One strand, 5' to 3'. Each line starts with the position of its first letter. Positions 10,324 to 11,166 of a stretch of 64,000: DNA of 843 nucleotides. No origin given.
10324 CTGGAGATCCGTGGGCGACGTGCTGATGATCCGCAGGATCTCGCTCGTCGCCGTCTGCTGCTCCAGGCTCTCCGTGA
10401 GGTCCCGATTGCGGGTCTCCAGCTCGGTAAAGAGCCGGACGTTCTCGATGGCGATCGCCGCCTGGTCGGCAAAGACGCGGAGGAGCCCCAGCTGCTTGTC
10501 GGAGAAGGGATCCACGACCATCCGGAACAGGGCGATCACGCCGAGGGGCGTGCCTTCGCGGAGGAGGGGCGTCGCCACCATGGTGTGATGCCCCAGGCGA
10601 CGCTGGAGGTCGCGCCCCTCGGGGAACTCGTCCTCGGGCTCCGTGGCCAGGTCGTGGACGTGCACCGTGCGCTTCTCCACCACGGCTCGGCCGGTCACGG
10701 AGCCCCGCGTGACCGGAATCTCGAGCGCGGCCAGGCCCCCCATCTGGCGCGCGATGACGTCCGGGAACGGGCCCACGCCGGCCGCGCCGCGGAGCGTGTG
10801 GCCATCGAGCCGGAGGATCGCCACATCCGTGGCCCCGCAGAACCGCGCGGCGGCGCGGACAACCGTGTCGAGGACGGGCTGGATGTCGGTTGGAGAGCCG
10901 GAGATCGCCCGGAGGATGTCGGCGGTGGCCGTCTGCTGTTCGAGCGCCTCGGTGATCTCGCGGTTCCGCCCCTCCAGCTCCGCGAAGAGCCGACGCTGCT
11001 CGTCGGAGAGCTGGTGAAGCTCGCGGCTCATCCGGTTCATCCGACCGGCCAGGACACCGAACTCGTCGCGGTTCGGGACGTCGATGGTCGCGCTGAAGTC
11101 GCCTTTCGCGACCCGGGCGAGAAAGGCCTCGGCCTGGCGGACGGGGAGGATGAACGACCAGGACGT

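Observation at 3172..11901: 2,909-aa hybrid histidine kinase with ten tandem GAF domains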

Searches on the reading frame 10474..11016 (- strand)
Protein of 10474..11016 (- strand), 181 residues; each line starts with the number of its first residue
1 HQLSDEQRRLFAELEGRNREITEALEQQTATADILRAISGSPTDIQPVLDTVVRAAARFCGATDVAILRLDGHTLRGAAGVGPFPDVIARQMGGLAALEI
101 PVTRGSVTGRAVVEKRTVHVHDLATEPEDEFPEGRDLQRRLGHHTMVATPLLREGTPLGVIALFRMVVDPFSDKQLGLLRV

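Call 59: search_protein_representatives(alignment_id=A1)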
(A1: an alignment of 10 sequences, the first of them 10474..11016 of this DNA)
Query: 10 sequences, 179 profile positions. Proteins with E-value up to 0.001 (for the whole library): 85767; up to 1e-10: 43117; up to 1e-30: 13764. The best 150 are listed.
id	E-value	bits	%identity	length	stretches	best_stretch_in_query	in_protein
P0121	0.0e+00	2585.4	-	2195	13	1-179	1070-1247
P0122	0.0e+00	2479.7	-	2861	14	1-179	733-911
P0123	0.0e+00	2165.5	-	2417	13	1-179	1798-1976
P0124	0.0e+00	2099.6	-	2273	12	1-179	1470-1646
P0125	0.0e+00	2044.1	-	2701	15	1-179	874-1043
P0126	0.0e+00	2034.5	-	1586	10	1-179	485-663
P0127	0.0e+00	2021.7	-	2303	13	1-179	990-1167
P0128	0.0e+00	1964.3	-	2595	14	1-178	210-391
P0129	0.0e+00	1894.9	-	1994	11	1-179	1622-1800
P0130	0.0e+00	1792.3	-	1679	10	1-179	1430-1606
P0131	0.0e+00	1782.9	-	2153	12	1-179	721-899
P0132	0.0e+00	1725.4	-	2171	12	1-179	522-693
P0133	0.0e+00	1701.9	-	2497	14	1-179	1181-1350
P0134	0.0e+00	1680.8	-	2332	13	1-179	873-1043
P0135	0.0e+00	1674.5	-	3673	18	1-178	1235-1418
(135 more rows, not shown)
